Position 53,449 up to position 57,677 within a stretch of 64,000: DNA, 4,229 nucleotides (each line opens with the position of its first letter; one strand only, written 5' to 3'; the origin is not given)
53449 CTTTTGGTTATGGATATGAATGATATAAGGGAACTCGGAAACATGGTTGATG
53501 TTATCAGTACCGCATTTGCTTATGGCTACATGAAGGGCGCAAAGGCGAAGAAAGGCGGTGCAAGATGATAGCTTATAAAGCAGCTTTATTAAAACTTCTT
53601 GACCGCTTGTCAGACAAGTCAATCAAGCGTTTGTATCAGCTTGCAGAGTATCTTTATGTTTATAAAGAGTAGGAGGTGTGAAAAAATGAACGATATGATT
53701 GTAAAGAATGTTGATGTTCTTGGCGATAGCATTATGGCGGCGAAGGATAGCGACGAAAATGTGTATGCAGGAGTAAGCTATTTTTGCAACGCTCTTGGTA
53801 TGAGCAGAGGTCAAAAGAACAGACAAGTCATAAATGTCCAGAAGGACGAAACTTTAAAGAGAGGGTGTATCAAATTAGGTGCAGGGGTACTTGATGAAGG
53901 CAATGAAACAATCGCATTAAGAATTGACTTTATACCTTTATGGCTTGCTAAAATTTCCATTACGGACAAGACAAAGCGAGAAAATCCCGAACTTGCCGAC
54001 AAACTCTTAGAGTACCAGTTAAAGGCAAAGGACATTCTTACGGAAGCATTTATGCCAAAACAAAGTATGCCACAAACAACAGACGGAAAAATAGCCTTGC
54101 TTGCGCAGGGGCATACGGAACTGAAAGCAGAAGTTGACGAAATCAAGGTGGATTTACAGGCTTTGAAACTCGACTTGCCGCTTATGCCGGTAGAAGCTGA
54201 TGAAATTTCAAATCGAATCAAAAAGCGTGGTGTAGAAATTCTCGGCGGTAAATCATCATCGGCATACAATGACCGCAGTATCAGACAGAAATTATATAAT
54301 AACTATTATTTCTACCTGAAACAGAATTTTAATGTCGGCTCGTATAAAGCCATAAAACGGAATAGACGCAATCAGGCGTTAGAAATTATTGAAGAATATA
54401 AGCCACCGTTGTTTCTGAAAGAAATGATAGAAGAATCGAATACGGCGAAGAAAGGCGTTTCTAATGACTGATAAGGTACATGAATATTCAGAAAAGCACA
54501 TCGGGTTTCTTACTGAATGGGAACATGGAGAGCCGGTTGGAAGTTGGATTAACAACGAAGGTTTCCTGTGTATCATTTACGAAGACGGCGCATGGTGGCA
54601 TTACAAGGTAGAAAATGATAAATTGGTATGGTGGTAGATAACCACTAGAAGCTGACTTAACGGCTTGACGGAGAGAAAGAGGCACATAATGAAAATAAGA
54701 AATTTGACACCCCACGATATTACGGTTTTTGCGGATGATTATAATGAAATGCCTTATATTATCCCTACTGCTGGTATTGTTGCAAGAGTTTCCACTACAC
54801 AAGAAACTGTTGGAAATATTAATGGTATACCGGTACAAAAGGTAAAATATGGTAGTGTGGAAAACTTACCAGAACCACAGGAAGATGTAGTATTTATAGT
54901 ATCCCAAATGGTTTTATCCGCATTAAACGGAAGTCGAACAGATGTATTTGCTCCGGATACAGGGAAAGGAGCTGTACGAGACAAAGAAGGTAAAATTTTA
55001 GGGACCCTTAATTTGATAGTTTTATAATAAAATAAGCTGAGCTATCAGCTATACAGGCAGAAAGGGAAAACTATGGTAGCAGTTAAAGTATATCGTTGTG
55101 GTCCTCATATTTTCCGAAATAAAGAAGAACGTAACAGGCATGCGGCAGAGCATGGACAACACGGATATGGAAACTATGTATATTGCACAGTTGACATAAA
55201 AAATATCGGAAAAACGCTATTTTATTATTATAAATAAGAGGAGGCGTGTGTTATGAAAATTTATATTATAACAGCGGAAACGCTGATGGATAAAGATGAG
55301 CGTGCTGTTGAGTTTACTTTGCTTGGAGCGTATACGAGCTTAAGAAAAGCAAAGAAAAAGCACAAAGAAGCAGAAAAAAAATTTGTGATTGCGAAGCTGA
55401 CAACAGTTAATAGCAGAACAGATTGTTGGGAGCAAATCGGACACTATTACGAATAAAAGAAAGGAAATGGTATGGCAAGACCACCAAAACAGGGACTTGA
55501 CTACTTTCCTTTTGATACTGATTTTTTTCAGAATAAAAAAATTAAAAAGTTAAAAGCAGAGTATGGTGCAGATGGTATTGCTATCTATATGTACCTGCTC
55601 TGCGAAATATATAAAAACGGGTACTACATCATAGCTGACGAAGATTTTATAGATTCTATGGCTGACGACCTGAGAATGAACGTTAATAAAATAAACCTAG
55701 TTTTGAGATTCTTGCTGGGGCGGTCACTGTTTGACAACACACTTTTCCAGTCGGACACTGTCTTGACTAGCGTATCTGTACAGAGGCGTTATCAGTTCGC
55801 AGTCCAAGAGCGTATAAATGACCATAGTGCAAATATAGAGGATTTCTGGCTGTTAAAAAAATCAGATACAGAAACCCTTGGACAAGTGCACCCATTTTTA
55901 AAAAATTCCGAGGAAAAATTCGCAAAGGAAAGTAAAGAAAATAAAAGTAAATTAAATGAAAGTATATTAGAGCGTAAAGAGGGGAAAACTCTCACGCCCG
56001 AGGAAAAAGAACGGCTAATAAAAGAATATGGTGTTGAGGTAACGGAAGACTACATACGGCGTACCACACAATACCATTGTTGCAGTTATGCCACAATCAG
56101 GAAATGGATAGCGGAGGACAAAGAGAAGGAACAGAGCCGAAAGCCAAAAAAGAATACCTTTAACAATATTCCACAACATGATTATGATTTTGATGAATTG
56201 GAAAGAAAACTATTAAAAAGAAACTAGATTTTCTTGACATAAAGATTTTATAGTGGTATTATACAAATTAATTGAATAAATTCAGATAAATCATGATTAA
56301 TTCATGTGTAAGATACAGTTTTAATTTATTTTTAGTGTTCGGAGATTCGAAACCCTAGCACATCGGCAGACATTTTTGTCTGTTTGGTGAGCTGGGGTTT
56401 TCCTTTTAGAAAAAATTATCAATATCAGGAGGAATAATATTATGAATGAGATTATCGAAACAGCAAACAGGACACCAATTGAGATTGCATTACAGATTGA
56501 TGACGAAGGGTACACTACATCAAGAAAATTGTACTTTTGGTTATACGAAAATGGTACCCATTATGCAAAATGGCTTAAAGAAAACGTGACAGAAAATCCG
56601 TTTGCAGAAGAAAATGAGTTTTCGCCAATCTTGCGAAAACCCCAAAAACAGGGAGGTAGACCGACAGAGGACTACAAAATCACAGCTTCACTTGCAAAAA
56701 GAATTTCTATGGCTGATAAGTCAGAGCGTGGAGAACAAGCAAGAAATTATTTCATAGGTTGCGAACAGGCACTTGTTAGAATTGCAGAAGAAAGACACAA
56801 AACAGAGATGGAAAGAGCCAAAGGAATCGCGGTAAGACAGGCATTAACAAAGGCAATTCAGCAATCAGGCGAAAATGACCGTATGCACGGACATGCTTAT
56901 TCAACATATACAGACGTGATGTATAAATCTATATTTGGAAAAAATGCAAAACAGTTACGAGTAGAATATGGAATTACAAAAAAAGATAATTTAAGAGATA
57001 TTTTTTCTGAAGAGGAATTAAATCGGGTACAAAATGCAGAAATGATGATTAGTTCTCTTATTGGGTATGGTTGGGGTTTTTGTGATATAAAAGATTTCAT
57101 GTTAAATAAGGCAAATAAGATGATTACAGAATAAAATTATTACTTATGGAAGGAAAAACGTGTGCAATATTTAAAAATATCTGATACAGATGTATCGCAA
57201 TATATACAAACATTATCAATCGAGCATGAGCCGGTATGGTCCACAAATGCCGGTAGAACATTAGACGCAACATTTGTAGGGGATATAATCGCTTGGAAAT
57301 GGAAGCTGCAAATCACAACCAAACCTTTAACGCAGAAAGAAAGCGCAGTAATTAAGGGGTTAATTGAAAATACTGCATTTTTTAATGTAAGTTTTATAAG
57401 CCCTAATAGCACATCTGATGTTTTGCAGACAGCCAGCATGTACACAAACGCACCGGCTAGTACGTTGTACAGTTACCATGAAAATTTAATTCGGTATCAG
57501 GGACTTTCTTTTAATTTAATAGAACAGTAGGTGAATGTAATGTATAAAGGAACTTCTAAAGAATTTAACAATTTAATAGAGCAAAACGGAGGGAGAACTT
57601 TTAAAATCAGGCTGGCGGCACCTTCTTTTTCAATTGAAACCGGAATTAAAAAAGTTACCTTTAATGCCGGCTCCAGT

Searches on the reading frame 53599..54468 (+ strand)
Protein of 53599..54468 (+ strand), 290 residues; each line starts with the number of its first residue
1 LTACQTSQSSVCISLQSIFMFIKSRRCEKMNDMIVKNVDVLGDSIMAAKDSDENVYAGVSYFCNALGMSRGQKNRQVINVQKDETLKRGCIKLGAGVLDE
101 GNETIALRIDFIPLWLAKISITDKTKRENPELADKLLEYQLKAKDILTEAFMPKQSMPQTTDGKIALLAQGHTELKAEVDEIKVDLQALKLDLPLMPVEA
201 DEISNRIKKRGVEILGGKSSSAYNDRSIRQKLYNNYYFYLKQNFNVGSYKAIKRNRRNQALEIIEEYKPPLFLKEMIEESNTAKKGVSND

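Call 11: search_protein_families(library=phrogs, proteins=[window:53599-54468:+], max_evalue=0.00001)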
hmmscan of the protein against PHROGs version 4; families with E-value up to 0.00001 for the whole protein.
window:53599-54468:+ (290 aa): 4 families
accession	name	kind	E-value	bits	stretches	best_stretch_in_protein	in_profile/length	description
phrog_463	-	transcription regulation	8.9e-28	98.5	1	155-283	116-244/250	anti-repressor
phrog_524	-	transcription regulation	1.9e-18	68.5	1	30-159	4-125/317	anti-repressor Ant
phrog_373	-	transcription regulation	3.3e-17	63.8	1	141-278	175-318/373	anti-repressor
phrog_8448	-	transcription regulation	4.1e-06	27.9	1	182-281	34-142/151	anti-repressor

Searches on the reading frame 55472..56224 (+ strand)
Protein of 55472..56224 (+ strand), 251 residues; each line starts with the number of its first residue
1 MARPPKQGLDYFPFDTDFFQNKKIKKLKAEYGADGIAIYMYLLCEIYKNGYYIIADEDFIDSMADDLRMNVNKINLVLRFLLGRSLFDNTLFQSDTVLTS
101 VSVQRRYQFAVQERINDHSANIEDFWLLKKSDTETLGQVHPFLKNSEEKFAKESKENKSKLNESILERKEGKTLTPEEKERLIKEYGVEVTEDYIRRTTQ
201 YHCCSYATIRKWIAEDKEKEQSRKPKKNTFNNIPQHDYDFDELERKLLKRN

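Call 11: search_protein_families(library=phrogs, proteins=[window:55472-56224:+], max_evalue=0.00001)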
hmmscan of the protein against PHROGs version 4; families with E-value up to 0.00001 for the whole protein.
window:55472-56224:+ (251 aa): 4 families
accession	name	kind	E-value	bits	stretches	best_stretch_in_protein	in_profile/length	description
phrog_2562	-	DNA, RNA and nucleotide metabolism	1.6e-44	153.8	1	1-232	1-250/290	replication initiation protein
phrog_20437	-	DNA, RNA and nucleotide metabolism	2e-28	100.4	1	1-219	1-208/212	DNA replication initiation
phrog_16706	-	DNA, RNA and nucleotide metabolism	6.5e-25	89.5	1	1-160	1-160/266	replisome organizer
phrog_20981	-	unknown function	9.9e-10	39.5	1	9-174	1-168/293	-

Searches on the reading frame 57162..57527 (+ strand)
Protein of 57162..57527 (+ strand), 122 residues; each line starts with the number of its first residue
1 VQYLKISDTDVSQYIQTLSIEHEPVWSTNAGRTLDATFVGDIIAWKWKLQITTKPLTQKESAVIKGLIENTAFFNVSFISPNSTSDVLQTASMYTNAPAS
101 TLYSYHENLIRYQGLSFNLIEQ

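Call 33: search_protein_families(library=pfam, proteins=[window:57162-57527:+], max_evalue=0.01)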
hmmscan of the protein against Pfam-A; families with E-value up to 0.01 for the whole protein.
window:57162-57527:+ (122 aa): 1 family
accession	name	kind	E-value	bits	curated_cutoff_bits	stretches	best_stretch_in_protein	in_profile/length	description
PF20458.3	DUF6711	-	0.00021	22.1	27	1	5-122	9-134/134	Family of unknown function (DUF6711)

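Call 36: find_encoding_contigs(protein=window:57162-57527:+, flank=10000, max_places=10)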
Protein window:57162-57527:+ (122 aa): 20 contigs read that carry it; 10 places shown.
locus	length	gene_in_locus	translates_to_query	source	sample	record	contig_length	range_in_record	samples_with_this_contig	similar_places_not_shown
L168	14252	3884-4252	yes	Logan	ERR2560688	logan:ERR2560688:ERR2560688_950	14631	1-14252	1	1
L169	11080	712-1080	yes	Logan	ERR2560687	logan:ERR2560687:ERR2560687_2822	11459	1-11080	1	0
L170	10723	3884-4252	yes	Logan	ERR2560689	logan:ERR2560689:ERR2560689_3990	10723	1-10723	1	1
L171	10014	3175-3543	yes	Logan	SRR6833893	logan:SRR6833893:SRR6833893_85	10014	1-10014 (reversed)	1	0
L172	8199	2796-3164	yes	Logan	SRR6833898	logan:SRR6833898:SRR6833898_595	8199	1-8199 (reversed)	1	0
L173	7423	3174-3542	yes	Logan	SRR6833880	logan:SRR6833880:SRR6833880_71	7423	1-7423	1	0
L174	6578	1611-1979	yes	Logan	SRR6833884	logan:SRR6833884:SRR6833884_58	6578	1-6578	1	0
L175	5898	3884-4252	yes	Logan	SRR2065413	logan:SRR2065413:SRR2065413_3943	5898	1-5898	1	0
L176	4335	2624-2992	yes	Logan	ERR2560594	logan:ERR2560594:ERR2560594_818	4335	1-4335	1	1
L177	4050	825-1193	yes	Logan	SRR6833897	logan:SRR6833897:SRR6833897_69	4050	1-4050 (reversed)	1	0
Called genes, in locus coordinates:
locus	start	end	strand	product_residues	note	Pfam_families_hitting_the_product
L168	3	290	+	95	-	?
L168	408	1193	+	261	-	PF10547:P22_AR_N, PF10552:ORF6C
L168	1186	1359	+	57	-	-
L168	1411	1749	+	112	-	-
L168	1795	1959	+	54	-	-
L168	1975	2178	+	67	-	-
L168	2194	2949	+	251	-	PF14297:Lin1244_N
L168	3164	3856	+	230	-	PF08346:AntA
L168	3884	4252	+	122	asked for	-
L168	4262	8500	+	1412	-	PF13884:Peptidase_S74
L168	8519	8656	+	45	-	-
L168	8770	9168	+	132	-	-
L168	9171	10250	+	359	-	PF01183:Glyco_hydro_25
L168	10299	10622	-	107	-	PF13443:HTH_26 (weak), PF01381:HTH_3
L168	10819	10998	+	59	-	-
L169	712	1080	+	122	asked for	-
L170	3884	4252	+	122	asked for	-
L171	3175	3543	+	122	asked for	-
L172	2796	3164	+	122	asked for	-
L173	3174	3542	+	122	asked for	-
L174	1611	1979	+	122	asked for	-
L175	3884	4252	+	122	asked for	-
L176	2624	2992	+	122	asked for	-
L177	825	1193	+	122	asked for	-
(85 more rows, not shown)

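Call 44: search_protein_families(library=phrogs, proteins=[window:57162-57527:+], max_evalue=0.01)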
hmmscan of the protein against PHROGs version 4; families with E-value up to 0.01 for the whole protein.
window:57162-57527:+ (122 aa): 1 family
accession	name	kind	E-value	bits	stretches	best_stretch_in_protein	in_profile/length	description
phrog_1194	-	unknown function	1.5e-18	67.9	1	1-122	3-125/125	-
